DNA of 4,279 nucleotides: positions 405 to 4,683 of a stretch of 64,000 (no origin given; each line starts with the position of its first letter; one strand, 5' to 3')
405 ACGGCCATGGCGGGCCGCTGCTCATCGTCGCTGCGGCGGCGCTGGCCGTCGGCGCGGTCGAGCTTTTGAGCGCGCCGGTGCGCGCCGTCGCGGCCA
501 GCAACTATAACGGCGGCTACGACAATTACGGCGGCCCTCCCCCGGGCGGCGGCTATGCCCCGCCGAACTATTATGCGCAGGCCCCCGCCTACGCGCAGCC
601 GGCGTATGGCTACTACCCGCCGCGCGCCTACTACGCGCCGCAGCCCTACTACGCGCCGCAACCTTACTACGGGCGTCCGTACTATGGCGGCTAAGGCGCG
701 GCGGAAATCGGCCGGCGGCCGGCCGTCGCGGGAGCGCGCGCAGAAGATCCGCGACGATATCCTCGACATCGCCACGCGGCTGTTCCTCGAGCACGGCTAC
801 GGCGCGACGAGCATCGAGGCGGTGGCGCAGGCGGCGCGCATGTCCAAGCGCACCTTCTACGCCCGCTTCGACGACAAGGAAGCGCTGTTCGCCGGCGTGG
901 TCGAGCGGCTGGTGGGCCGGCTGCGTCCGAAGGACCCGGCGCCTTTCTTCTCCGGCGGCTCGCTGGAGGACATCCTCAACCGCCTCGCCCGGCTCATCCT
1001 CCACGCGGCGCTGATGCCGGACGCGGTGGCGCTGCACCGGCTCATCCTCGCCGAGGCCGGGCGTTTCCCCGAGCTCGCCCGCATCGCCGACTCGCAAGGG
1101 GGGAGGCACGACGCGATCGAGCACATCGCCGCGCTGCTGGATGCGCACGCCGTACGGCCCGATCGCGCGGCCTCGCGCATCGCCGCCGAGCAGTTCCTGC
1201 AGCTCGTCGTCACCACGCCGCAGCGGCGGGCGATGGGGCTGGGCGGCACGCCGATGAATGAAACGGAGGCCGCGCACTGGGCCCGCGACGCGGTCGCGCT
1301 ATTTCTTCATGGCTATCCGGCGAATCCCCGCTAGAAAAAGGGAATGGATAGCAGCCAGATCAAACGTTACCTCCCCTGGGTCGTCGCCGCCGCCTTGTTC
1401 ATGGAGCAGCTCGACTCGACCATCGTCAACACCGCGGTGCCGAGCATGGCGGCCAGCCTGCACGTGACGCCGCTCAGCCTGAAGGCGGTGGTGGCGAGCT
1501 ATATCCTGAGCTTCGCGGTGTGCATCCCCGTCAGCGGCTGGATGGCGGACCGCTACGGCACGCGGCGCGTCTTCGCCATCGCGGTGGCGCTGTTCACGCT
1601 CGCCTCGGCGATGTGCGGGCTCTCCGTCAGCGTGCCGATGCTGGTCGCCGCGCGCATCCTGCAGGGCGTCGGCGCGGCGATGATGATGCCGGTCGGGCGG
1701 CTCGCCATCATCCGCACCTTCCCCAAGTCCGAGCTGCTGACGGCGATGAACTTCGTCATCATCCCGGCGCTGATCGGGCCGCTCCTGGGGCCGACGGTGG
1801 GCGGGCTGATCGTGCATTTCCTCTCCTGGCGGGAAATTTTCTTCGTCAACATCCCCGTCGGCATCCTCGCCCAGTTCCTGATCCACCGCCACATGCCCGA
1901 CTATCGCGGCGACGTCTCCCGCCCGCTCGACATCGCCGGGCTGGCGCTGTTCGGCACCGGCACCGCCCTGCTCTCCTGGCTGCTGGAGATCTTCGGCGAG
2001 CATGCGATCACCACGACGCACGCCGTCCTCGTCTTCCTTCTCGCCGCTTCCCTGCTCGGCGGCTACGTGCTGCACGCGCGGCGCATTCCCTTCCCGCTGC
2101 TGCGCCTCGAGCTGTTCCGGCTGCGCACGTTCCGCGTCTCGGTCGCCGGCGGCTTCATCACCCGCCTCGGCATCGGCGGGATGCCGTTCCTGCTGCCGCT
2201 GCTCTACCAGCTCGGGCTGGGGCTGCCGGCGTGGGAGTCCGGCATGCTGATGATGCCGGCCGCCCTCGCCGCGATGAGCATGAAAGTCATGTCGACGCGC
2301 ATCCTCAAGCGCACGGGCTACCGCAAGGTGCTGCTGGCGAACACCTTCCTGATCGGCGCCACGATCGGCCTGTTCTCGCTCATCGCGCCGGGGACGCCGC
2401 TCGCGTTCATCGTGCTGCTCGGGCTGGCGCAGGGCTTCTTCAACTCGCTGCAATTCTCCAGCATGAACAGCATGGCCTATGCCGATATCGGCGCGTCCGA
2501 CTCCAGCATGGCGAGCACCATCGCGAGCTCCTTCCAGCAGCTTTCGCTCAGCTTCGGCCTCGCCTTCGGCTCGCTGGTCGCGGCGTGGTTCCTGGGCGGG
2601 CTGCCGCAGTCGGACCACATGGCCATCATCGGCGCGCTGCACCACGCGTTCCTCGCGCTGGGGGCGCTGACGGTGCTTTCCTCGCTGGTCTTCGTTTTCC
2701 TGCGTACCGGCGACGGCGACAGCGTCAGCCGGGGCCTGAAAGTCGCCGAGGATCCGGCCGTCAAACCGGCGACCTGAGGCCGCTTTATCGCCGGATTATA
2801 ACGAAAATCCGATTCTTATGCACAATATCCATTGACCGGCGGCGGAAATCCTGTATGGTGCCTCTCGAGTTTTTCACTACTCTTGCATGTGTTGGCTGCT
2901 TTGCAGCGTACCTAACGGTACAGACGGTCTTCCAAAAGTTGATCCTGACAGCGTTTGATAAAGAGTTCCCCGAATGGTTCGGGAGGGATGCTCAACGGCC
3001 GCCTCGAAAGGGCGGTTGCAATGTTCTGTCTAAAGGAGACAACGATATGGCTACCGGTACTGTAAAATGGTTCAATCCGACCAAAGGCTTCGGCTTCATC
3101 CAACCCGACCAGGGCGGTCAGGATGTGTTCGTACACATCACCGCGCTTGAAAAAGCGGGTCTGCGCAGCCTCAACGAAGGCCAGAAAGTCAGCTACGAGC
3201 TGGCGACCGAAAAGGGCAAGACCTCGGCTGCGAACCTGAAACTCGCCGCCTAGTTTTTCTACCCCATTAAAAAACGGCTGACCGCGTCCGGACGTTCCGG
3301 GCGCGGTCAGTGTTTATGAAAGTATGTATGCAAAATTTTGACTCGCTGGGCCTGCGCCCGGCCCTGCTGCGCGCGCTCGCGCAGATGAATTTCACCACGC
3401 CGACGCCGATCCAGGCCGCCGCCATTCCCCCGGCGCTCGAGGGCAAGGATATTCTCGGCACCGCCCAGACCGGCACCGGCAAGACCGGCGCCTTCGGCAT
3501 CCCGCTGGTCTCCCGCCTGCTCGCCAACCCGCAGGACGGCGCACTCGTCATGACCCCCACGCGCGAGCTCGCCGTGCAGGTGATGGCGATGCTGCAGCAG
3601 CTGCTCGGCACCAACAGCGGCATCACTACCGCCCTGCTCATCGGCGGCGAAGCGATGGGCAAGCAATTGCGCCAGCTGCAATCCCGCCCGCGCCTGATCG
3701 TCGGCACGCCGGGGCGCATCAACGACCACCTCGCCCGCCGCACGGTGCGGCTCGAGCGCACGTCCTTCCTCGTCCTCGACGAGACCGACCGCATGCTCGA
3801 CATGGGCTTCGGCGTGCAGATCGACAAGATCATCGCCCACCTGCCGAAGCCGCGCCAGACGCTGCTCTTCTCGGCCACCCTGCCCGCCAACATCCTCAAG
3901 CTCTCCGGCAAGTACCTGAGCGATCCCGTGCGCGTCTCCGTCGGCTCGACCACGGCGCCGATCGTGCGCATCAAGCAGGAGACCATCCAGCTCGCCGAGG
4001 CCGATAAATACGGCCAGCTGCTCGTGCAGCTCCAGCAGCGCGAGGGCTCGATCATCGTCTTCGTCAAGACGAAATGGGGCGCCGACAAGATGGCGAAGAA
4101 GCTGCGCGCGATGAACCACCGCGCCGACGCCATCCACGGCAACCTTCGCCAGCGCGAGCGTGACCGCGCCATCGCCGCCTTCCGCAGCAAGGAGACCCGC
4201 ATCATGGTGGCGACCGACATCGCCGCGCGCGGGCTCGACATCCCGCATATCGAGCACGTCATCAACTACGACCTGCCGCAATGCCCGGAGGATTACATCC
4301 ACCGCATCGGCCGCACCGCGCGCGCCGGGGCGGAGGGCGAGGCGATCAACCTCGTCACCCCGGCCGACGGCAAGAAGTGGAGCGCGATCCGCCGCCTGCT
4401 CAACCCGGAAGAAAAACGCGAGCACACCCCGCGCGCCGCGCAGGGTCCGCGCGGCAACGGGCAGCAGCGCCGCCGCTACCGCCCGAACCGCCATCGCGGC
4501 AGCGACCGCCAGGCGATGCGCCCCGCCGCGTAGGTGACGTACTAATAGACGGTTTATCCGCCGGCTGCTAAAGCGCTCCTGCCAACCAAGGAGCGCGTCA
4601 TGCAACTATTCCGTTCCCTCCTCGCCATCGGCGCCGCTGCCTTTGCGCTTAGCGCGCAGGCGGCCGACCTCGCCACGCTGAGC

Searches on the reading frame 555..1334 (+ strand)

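Call 68: search_protein_families(library=pfam, proteins=[window:555-1334:+], max_evalue=0.001)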
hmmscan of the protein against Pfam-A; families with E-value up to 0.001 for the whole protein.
window:555-1334:+ (259 aa): 2 families
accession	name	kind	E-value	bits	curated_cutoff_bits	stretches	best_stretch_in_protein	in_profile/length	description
PF00440.29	TetR_N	-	1.5e-15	57.1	24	1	69-113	1-45/47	Bacterial regulatory proteins, tetR family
PF14246.11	TetR_C_7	-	1.2e-14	54.7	22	1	141-254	3-117/119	AefR-like transcriptional repressor, C-terminal domain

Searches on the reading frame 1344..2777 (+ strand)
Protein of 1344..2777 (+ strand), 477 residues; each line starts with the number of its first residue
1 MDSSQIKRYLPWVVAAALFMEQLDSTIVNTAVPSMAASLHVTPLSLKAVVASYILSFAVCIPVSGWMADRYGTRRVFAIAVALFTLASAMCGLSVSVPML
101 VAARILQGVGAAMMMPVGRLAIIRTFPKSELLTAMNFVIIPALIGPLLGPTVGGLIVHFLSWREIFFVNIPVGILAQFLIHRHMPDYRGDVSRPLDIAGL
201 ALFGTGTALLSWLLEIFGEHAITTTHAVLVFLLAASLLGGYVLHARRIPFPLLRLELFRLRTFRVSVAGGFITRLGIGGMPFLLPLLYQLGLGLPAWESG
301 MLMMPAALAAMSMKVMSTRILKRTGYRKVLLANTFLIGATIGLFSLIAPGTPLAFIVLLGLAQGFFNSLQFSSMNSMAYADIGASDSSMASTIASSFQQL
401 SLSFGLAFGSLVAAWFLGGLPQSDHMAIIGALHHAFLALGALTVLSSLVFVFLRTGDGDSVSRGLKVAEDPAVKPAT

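Call 45: search_protein_families(library=pfam, proteins=[window:1344-2777:+], max_evalue=0.001)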
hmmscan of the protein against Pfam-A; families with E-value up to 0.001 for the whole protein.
window:1344-2777:+ (477 aa): 2 families
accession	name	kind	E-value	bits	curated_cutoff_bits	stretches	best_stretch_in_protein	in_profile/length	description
PF07690.21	MFS_1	-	9.2e-48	163.4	33.4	1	15-405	2-346/347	Major Facilitator Superfamily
PF05977.19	MFS_3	-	0.00027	19.9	27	1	22-169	23-175/524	Transmembrane secretion effector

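Call 79: find_encoding_contigs(protein=window:1344-2777:+, flank=10000, max_places=2)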
Protein window:1344-2777:+ (477 aa): 1 contig read that carries it; 1 place shown.
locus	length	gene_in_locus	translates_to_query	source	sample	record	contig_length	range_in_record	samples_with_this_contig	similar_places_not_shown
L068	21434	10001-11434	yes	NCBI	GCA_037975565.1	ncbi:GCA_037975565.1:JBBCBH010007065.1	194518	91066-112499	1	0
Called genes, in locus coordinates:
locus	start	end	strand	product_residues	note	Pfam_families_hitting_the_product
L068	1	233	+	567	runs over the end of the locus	PF08479:POTRA_2, PF03865:ShlB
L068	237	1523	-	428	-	PF00535:Glycos_transf_2, PF13641:Glyco_tranf_2_3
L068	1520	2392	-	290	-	PF01370:Epimerase, PF02719:Polysacc_synt_2, PF04321:RmlD_sub_bind, PF16363:GDP_Man_Dehyd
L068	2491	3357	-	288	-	PF00483:NTP_transferase, PF12804:NTP_transf_3 (weak)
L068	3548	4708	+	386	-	PF08421:Methyltransf_13, PF13489:Methyltransf_23, PF08241:Methyltransf_11 (weak), PF08242:Methyltransf_12, PF08484:Methyltransf_14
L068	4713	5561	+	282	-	PF05721:PhyH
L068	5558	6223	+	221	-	PF25084:LbH_EIF2B (weak), PF25087:GMPPB_C (weak), PF00132:Hexapep (weak)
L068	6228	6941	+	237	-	PF08889:WbqC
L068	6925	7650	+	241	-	PF04989:RMNT_CmcI, PF13578:Methyltransf_24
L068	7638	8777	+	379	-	PF01041:DegT_DnrJ_EryC1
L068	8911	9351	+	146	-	-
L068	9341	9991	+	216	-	PF00440:TetR_N, PF14246:TetR_C_7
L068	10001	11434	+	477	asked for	PF07690:MFS_1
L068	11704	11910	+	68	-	PF00313:CSD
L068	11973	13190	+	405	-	PF04851:ResIII (weak), PF00270:DEAD, PF00271:Helicase_C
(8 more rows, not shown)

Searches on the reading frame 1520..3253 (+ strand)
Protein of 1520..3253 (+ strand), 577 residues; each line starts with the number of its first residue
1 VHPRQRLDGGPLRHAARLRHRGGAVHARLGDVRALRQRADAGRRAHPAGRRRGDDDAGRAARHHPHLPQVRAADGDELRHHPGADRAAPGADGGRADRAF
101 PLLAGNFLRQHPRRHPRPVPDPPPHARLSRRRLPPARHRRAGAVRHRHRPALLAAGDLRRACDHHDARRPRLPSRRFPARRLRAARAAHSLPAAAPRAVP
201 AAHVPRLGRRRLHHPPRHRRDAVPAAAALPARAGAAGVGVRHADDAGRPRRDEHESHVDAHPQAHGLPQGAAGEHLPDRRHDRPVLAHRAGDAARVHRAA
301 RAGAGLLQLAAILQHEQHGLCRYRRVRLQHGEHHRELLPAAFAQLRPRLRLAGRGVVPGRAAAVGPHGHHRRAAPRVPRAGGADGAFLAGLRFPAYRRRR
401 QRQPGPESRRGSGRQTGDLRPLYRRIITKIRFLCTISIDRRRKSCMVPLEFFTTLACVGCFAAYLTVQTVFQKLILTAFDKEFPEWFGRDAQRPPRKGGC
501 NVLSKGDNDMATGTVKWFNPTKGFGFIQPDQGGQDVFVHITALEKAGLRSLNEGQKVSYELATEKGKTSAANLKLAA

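Call 45: search_protein_families(library=pfam, proteins=[window:1520-3253:+], max_evalue=0.001)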
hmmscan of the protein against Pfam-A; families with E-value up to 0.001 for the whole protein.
window:1520-3253:+ (577 aa): 2 families
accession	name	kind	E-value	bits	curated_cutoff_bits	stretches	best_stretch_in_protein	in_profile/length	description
PF00313.28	CSD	-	1.9e-23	82.5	27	1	512-574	2-64/66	'Cold-shock' DNA-binding domain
PF08206.17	OB_RNB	-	0.00088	19.4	24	0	522-546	8-32/58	Ribonuclease B OB domain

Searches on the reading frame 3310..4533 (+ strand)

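Call 45: search_protein_families(library=pfam, proteins=[window:3310-4533:+], max_evalue=0.001)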
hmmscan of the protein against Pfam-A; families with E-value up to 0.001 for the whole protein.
window:3310-4533:+ (407 aa): 4 families
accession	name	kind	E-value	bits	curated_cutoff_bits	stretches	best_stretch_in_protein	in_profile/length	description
PF00270.35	DEAD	-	9.4e-49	165.8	26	1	32-196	1-165/167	DEAD/DEAH box helicase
PF00271.37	Helicase_C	-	1.3e-32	112.7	23.5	1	237-340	9-110/110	Helicase conserved C-terminal domain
PF04851.21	ResIII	-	1.7e-07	31.7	22.5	1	47-191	25-162/164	Type III restriction enzyme, res subunit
PF16203.11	ERCC3_RAD25_C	-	0.00042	20.1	27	1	236-321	50-132/248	ERCC3/RAD25/XPB C-terminal helicase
